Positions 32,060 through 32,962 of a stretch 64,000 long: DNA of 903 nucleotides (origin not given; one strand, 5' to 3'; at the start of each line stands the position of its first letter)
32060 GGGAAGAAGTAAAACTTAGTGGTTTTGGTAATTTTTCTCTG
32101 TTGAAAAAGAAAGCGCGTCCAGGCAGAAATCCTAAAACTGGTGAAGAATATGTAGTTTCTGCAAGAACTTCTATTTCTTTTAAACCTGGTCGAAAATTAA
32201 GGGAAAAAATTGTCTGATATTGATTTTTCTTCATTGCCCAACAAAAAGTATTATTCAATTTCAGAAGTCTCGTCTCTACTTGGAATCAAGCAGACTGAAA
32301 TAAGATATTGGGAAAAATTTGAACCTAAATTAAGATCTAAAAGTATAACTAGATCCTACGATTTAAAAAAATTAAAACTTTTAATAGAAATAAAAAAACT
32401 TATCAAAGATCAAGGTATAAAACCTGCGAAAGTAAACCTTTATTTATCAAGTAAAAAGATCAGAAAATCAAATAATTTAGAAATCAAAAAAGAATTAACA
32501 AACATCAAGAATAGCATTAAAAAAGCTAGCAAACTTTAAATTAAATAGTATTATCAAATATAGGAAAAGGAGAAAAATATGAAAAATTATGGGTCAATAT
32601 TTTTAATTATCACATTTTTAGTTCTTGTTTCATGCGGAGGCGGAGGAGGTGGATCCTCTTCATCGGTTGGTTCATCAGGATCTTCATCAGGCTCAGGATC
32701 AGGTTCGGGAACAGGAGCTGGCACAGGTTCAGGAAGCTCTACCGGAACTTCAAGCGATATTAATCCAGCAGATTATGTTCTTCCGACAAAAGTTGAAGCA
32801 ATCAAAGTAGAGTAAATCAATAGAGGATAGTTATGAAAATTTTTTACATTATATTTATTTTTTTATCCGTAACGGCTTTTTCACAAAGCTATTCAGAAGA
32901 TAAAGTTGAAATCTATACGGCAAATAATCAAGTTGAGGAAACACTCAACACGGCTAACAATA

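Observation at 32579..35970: Orphan pair: G/S-tethered lipoprotein plus a 1045-aa Cys-rich acidic secreted protein, between ihfA-merR and tRNA-Pro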

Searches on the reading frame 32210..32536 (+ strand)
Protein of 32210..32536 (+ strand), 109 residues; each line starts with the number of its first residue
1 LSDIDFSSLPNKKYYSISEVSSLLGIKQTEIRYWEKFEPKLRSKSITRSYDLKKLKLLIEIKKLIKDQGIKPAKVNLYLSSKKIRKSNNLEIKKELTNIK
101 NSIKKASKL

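Call 4: search_protein_families(library=pfam, proteins=[window:32210-32536:+], max_evalue=1)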
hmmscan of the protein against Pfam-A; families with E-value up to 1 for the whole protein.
window:32210-32536:+ (109 aa): 7 families
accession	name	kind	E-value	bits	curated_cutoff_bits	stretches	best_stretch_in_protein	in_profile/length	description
PF13411.12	MerR_1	-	4.5e-09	36.7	21.6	1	15-81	1-68/69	MerR HTH family regulatory protein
PF00376.29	MerR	-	0.0026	18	28.2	1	16-36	1-21/38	MerR family regulatory protein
PF19579.4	FtsL_2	-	0.01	16.1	24.6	1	30-74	44-88/100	Bacteriodetes cell division protein (FtsL-like)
PF12728.13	HTH_17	-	0.013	16.2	27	1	14-34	1-21/51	Helix-turn-helix domain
PF22083.2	I-HmuI_NUMOD-like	-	0.079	13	27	1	12-32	10-30/46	DNA endonuclease I-HmuI-like, NUMOD-like domain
PF17712.6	DUF5557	-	0.13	12.6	25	1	13-69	19-74/90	Family of unknown function (DUF5557)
PF23446.1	LysM1_NFP_LYK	-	0.36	12.2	36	0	12-32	13-33/60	NFP/LYK LysM1 domain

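Call 5: search_protein_families(library=ncbifam, proteins=[window:32210-32536:+], max_evalue=1)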
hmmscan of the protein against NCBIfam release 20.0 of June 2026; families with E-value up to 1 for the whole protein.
window:32210-32536:+ (109 aa): 6 families
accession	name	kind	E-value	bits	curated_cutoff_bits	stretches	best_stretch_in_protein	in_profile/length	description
NF053740.1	TransRegTnrAGPos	equivalog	1.8e-06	28.1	140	1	7-97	5-96/108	hypothetical protein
NF047375.1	HeatShock_HspR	equivalog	8.5e-05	22.5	105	1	13-94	2-81/92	heat shock protein transcriptional repressor HspR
NF011617.0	PRK15043.1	equivalog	0.0032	16.8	417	1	14-95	3-86/243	HTH-type transcriptional regulator MlrA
NF047377.1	heat_HspR_dupli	exception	0.0077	15.7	300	1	14-105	5-98/214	heat shock protein transcriptional repressor HspR, fused homodimer type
NF052513.1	TransRegCarH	equivalog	0.011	15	400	1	14-96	6-91/274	HTH-type transcriptional repressor CarH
NF007069.0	PRK09514.1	equivalog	0.052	13.5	143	1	15-73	2-62/141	Zn(2+)-responsive transcriptional regulator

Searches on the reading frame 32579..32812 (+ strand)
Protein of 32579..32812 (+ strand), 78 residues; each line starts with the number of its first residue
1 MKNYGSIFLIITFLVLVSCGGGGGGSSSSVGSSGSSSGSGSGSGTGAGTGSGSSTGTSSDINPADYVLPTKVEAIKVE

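Call 4: search_protein_families(library=pfam, proteins=[window:32579-32812:+], max_evalue=1)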
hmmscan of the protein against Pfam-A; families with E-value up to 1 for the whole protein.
window:32579-32812:+ (78 aa): 3 families
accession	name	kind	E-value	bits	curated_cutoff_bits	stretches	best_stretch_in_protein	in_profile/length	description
PF21827.1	New_glue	-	0.00094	19.3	31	1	1-58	1-51/94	New glue protein family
PF06112.16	Herpes_capsid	-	0.39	11.2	25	1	21-61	113-153/172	Gammaherpesvirus capsid protein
PF22584.1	CFAP143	-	0.61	10.2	27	1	25-64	113-151/437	Cilia- and flagella-associated protein 143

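Call 5: search_protein_families(library=ncbifam, proteins=[window:32579-32812:+], max_evalue=1)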
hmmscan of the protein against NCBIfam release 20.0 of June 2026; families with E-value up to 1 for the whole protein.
window:32579-32812:+ (78 aa): 3 families
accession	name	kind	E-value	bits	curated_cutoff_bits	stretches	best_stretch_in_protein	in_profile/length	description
NF038033.1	FEA1_rel_lipo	equivalog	5.5e-06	25.3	250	1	9-60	5-56/406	FEA1-related lipoprotein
NF033865.1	fusolisin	equivalog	0.15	10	999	1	9-35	13-41/1006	fusolisin family autotransporter serine protease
NF052523.2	TafF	equivalog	0.62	9.1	420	1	20-64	156-200/379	TafF family fimbrial protein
